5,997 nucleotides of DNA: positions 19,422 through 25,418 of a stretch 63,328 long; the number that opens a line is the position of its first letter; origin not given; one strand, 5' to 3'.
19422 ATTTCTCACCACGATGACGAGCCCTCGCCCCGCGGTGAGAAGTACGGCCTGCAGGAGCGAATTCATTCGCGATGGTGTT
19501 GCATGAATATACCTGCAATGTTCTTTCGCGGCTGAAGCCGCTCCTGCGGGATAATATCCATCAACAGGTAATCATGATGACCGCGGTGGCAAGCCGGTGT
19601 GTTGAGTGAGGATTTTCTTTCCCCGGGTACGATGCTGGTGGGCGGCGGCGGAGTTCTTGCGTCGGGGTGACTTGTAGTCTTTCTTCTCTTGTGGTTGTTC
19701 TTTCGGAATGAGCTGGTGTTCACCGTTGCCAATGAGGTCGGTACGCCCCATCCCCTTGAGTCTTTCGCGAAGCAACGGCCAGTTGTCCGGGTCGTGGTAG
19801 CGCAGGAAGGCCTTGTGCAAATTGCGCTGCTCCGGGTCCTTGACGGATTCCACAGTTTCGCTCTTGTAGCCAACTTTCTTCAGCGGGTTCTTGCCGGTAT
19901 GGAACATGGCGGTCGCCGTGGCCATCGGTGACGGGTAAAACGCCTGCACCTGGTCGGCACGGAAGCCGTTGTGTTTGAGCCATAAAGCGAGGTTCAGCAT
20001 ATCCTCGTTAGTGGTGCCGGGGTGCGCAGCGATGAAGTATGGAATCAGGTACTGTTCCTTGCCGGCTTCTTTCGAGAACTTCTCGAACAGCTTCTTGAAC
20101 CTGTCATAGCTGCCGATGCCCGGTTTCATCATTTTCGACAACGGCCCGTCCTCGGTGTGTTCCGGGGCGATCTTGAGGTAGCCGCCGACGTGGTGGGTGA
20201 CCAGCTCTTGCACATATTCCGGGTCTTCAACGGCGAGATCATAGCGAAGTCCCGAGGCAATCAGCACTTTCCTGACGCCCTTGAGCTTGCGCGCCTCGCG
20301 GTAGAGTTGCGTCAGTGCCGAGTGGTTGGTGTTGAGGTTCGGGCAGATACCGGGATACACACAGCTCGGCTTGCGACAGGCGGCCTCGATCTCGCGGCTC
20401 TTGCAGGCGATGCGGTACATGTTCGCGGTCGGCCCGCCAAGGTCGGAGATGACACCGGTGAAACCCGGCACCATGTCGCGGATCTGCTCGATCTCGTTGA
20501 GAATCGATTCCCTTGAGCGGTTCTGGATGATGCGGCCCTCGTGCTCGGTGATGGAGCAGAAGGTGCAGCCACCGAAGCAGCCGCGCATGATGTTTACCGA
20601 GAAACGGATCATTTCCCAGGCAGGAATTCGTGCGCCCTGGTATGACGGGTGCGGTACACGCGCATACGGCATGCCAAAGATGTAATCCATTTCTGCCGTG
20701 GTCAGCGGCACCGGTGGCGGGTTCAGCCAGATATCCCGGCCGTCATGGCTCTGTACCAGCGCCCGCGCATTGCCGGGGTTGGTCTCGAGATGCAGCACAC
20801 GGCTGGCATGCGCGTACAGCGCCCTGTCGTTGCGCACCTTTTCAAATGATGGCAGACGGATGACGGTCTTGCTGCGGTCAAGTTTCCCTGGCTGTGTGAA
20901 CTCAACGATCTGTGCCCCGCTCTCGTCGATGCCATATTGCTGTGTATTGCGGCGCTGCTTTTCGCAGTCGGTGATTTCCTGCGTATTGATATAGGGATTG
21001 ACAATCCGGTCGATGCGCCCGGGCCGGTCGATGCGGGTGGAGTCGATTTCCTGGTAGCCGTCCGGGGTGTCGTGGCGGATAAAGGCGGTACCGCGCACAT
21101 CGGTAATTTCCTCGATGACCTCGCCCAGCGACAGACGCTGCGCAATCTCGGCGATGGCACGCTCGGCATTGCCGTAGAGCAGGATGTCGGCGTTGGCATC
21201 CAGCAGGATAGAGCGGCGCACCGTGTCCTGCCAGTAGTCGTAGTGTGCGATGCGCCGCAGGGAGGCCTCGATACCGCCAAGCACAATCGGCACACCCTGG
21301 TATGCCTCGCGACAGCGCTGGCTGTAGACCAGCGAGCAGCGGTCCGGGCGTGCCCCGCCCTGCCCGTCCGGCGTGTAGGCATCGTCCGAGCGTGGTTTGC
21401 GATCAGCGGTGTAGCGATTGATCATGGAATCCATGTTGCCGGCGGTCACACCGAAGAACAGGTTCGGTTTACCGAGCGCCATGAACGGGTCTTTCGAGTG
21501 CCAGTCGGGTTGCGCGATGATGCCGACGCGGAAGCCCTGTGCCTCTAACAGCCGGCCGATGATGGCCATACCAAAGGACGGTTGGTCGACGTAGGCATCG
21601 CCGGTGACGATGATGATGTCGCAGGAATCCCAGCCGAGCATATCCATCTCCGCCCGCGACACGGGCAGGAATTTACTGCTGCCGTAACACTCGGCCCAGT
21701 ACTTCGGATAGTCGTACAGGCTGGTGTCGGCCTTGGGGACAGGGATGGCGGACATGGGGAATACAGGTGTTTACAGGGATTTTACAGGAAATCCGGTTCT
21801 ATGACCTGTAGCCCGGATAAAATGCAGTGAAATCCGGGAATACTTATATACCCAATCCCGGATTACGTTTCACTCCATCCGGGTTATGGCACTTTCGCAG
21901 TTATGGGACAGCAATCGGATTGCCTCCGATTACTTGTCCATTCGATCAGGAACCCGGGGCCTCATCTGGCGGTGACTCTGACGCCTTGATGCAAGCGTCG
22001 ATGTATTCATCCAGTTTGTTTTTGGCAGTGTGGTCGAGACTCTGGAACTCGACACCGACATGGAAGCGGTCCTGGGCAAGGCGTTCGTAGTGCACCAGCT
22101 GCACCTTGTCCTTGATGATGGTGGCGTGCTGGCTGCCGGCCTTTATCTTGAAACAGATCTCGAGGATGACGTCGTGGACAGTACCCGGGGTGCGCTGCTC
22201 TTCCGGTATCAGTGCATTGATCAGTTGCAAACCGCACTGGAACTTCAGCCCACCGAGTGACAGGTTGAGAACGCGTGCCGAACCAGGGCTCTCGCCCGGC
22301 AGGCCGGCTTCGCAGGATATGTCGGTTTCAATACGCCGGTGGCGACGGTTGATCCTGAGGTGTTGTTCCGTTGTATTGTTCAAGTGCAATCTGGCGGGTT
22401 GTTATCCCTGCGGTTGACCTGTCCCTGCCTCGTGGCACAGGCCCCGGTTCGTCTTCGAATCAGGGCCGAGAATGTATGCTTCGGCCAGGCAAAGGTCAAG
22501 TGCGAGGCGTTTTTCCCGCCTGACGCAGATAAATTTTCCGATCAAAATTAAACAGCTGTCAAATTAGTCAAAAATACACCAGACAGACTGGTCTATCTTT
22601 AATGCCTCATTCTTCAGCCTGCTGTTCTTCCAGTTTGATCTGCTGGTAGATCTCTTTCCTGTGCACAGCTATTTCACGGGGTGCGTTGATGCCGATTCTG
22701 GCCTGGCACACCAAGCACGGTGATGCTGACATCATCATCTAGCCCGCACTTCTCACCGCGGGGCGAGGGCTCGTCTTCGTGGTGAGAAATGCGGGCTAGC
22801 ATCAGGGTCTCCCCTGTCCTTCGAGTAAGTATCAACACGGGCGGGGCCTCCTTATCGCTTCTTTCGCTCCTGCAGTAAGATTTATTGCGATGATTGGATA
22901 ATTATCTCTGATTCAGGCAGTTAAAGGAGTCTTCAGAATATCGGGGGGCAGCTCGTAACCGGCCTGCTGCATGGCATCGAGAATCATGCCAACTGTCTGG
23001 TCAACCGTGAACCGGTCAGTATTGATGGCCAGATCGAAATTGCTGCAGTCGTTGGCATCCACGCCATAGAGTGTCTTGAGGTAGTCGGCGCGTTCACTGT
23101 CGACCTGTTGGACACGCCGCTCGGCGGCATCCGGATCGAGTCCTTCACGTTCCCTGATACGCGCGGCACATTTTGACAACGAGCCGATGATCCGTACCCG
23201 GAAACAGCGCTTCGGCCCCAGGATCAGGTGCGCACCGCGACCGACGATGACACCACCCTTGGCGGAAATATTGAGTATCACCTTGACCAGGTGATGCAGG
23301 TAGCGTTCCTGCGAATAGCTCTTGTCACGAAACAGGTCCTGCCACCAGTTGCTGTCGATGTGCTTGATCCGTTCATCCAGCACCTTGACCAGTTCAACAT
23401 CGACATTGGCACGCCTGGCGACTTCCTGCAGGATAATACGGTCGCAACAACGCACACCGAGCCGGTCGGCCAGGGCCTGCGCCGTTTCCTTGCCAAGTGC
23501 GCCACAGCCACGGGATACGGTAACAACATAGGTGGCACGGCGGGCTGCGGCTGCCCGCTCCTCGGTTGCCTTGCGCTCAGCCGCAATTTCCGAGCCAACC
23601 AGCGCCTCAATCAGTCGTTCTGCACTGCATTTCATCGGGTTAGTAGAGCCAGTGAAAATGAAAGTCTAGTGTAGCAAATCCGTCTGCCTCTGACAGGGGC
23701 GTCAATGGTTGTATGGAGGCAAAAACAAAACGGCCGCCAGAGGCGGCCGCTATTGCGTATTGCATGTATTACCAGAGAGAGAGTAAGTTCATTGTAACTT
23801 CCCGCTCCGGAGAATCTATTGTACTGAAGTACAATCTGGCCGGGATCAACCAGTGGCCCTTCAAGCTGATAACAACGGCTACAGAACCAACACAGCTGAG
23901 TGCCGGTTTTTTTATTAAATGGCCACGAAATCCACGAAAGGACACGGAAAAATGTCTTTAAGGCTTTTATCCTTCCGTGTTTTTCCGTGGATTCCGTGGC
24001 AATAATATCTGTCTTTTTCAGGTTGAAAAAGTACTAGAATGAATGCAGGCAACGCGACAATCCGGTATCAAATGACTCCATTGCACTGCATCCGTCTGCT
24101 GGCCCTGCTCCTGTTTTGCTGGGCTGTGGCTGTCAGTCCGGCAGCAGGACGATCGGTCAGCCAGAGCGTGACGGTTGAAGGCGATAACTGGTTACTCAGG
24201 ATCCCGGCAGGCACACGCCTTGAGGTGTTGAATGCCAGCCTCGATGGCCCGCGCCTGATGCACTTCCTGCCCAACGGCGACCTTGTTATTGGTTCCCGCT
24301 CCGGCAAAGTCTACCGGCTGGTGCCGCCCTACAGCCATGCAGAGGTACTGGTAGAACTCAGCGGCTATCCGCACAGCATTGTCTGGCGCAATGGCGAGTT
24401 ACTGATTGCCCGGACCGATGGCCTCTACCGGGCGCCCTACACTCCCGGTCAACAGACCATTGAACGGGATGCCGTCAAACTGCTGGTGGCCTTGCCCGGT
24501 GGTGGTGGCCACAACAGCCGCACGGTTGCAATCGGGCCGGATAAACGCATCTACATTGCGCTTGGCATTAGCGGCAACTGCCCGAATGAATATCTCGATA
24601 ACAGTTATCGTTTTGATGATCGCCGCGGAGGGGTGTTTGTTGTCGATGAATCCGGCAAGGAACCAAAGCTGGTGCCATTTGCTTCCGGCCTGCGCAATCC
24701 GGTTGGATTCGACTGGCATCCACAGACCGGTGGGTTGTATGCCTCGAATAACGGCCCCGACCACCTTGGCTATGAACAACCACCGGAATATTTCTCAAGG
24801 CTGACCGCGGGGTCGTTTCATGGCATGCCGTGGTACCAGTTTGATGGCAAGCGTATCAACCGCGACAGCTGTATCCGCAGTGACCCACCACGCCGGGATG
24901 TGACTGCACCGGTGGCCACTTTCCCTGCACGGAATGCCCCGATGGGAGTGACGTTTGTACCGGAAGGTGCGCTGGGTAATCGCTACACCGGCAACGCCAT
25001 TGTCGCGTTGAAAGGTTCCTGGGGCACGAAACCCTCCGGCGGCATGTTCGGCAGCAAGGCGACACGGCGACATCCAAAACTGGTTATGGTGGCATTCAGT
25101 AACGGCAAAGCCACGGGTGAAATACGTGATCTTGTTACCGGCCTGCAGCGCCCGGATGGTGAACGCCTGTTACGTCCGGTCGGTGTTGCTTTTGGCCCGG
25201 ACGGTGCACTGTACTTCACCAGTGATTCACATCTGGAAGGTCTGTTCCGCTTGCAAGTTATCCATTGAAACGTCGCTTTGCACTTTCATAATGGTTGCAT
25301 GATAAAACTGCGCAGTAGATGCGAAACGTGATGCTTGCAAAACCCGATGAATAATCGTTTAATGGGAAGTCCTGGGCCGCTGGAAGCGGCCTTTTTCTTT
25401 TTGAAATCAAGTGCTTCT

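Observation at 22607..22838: Hidden csrA pseudogene split by an in-frame palindromic element: direct evidence of mobility and TA duplication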

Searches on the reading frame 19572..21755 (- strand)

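Call 10: search_protein_families(library=pfam, proteins=[window:19572-21755:-], max_evalue=0.01)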
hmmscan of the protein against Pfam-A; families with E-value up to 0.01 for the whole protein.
window:19572-21755:- (727 aa): 3 families
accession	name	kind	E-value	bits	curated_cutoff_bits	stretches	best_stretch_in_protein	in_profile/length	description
PF08497.15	Radical_SAM_N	-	9.6e-135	449.1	25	1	29-386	1-301/301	Radical SAM N-terminal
PF11842.13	DUF3362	-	1.4e-48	165.4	27.6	1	601-714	1-117/151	Domain of unknown function (DUF3362)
PF04055.27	Radical_SAM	-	1.1e-12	48.9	29.5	1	387-592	1-165/166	Radical SAM superfamily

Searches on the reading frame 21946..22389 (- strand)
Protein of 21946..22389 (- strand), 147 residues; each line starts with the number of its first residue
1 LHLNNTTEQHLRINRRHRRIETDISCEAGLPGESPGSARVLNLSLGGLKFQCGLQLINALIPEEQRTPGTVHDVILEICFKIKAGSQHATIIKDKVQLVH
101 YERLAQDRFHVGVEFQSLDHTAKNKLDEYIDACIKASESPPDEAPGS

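Call 10: search_protein_families(library=pfam, proteins=[window:21946-22389:-], max_evalue=0.01)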
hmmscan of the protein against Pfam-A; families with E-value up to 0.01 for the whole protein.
window:21946-22389:- (147 aa): 1 family
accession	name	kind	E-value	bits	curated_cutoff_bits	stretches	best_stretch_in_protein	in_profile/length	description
PF07238.19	PilZ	-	3.1e-07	31.1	22.5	1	14-131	2-101/102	PilZ domain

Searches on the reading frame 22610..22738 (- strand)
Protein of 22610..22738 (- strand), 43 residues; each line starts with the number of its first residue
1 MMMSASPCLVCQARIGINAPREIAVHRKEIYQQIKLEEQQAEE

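Call 10: search_protein_families(library=pfam, proteins=[window:22610-22738:-], max_evalue=0.01)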
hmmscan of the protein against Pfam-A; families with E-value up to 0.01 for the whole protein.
seq(43 aa): 1 family
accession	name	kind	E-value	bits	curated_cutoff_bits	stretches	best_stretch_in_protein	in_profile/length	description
PF02599.21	CsrA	-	1.2e-08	35.2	27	1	12-35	29-52/53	Global regulator protein family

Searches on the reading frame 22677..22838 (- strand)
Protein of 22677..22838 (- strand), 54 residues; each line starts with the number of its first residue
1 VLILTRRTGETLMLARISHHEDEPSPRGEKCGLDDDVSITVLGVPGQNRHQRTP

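Call 10: search_protein_families(library=pfam, proteins=[window:22677-22838:-], max_evalue=0.01)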
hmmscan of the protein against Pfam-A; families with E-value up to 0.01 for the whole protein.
seq(54 aa): 1 family
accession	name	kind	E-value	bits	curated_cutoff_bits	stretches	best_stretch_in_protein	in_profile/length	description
PF02599.21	CsrA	-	1.5e-05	25.3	27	0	1-14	1-14/53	Global regulator protein family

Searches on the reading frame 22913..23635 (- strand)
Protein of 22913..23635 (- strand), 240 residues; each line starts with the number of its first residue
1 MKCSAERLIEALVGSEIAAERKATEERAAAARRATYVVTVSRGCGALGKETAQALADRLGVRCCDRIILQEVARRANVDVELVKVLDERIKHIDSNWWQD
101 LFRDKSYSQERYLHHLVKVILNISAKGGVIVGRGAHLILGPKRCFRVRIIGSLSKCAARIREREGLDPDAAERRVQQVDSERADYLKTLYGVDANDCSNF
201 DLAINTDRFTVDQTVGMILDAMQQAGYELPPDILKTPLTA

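Call 10: search_protein_families(library=pfam, proteins=[window:22913-23635:-], max_evalue=0.01)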
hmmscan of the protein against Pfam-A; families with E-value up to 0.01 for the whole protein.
window:22913-23635:- (240 aa): 1 family
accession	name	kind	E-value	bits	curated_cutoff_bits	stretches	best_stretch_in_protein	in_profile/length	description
PF13189.12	Cytidylate_kin2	-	1.2e-42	146.5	28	1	37-207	1-175/176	Cytidylate kinase-like family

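Call 12: find_related_loci(query=window:22913-23635:-, collection=genome_contigs, flank=6000)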
Query window:22913-23635:- (240 aa) in genome_contigs; peptide patterns used: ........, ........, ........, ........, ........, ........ (x = any residue, [..] = any of these).
237 stretches matched a pattern; 2 encode a relative of the query (tblastn E <= 1e-3); 2 distinct loci.
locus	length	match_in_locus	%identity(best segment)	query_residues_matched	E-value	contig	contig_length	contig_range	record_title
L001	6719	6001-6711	76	1-237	5e-122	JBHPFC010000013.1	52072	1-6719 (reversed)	Pseudomonadota bacterium isolate SAG AM-311-I13 NODE_13_length_52072_cov_30.772574, whole genome shotgun sequence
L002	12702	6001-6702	77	1-234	1e-112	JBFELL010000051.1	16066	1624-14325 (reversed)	MAG: Gammaproteobacteria bacterium isolate Mix_mud02.2020.12.48 k141_42876_length_16066_cov_12.0000, whole genome shotgu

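Call 16: find_encoding_contigs(protein=window:22913-23635:-, flank=6000, max_places=10)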
Protein window:22913-23635:- (240 aa): no gene with exactly this product is on record in the collection.

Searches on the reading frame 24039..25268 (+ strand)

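Call 10: search_protein_families(library=pfam, proteins=[window:24039-25268:+], max_evalue=0.01)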
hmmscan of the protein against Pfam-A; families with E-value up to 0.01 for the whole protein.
window:24039-25268:+ (409 aa): 2 families
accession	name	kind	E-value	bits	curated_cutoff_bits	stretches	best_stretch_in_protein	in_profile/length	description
PF07995.17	GSDH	-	1e-11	45.2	25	1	149-358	103-293/332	Glucose / Sorbosone dehydrogenase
PF20067.5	SSL_N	-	0.0012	19.1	18.9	0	74-94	26-46/46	Strictosidine synthase-like, N-terminal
